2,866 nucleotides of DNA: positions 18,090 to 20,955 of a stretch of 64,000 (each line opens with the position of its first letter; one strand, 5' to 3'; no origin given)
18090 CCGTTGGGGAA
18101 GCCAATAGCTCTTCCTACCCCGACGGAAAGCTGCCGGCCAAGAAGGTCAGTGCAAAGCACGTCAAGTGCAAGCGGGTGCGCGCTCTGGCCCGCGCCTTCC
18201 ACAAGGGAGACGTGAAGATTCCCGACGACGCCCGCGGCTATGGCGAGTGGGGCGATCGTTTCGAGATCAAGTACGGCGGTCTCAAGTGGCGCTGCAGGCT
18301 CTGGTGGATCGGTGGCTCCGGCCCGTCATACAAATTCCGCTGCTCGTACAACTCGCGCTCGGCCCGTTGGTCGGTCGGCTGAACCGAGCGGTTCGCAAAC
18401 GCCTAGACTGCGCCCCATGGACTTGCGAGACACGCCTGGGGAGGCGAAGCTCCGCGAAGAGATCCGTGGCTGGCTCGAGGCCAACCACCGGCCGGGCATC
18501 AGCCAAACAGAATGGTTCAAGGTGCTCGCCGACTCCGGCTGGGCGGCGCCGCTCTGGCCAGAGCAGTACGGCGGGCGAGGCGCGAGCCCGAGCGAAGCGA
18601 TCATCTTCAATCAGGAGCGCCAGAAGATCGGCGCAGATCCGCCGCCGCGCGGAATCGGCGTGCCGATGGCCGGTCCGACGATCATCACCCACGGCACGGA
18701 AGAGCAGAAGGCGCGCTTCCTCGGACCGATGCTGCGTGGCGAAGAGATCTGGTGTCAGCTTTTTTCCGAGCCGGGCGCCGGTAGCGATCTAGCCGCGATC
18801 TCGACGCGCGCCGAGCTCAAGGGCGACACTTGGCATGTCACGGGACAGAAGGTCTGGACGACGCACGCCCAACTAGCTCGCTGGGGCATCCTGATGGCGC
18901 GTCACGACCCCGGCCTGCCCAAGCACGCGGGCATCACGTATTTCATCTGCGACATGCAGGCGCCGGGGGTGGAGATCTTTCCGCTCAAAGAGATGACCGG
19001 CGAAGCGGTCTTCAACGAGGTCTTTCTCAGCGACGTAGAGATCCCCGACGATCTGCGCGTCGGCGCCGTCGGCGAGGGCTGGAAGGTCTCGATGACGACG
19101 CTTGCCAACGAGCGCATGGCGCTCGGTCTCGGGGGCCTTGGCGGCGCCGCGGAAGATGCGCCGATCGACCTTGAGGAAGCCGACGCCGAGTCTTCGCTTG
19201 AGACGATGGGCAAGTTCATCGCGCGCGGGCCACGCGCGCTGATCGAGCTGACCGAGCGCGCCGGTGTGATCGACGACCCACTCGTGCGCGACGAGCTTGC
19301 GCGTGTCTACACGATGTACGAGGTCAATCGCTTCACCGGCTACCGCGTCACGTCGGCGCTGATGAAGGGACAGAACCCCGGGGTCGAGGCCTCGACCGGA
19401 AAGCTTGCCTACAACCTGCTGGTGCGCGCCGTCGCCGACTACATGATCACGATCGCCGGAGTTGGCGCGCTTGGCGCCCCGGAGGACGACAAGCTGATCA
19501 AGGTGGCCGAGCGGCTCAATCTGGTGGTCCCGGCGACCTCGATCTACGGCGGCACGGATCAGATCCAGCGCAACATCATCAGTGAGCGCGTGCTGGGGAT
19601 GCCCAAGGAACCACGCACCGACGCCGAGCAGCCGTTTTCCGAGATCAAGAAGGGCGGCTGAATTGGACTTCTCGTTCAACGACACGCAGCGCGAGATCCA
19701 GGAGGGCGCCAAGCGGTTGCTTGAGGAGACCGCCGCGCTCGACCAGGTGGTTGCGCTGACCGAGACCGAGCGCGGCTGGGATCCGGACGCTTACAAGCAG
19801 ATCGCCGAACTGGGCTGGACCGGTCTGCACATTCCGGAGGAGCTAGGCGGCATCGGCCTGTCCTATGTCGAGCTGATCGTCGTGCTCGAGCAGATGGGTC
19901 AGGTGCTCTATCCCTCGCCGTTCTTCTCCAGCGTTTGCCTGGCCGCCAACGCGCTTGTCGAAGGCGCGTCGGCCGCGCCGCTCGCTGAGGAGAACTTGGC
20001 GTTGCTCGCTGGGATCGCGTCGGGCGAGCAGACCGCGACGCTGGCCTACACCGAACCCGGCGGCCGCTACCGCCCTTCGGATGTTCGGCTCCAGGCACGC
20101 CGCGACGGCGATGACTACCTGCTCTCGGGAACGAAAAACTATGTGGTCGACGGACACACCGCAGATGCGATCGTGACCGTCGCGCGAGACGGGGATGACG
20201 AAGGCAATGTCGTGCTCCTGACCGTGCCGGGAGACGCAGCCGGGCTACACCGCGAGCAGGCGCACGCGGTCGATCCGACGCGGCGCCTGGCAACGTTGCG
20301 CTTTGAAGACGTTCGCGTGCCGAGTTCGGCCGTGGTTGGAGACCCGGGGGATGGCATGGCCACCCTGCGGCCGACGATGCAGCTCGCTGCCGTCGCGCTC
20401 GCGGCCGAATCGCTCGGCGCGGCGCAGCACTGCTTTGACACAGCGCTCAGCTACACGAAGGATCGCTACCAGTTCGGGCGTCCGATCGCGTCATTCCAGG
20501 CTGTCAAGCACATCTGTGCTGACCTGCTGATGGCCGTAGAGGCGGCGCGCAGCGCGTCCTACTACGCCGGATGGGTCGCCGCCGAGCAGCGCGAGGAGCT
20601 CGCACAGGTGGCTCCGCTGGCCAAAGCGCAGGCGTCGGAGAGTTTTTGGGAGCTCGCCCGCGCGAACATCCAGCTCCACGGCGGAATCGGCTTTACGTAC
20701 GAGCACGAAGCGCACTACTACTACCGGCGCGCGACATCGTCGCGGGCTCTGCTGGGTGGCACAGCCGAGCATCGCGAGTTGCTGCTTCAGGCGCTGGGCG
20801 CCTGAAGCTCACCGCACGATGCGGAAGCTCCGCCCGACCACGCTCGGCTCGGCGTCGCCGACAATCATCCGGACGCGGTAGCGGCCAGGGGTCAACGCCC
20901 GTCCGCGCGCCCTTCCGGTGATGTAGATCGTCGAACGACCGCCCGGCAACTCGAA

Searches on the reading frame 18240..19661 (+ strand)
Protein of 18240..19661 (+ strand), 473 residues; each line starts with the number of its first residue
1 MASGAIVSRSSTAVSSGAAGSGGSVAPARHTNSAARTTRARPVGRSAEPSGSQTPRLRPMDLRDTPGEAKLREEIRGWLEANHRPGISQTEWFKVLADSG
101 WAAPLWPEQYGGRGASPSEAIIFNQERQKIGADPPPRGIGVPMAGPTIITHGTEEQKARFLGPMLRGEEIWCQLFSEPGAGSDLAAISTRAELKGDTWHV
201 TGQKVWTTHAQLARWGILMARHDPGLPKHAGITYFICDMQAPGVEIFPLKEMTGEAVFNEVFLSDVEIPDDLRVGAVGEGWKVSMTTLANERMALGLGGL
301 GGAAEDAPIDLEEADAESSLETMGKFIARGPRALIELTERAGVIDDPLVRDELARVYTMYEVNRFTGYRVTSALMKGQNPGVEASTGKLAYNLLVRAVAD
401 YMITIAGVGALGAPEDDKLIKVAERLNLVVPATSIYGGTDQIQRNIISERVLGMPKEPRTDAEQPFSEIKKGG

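Call 12: search_protein_families(library=pfam, proteins=[window:18240-19661:+], max_evalue=0.001)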
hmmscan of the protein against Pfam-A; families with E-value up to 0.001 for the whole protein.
window:18240-19661:+ (473 aa): 3 families
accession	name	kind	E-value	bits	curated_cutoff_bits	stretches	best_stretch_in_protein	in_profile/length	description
PF00441.29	Acyl-CoA_dh_1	-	3.1e-20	73.3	22.4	1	343-452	47-150/150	Acyl-CoA dehydrogenase, C-terminal domain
PF02770.24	Acyl-CoA_dh_M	-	1.5e-17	63.9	33.3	1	172-256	1-85/97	Acyl-CoA dehydrogenase, middle domain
PF02771.21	Acyl-CoA_dh_N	-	1.8e-14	54.5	22.9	1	73-168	17-113/113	Acyl-CoA dehydrogenase, N-terminal domain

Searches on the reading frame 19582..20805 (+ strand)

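Call 12: search_protein_families(library=pfam, proteins=[window:19582-20805:+], max_evalue=0.001)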
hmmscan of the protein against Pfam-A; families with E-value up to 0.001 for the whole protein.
window:19582-20805:+ (407 aa): 4 families
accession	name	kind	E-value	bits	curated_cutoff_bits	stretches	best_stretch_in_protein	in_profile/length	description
PF00441.29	Acyl-CoA_dh_1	-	2.6e-27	96.3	22.4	1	256-403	1-147/150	Acyl-CoA dehydrogenase, C-terminal domain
PF02771.21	Acyl-CoA_dh_N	-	9.8e-14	52.1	22.9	1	34-130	2-98/113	Acyl-CoA dehydrogenase, N-terminal domain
PF02770.24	Acyl-CoA_dh_M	-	1.1e-11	45.2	33.3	1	154-244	2-97/97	Acyl-CoA dehydrogenase, middle domain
PF08028.16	Acyl-CoA_dh_2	-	1.7e-06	28.8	22.7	1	273-374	3-113/134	Acyl-CoA dehydrogenase, C-terminal domain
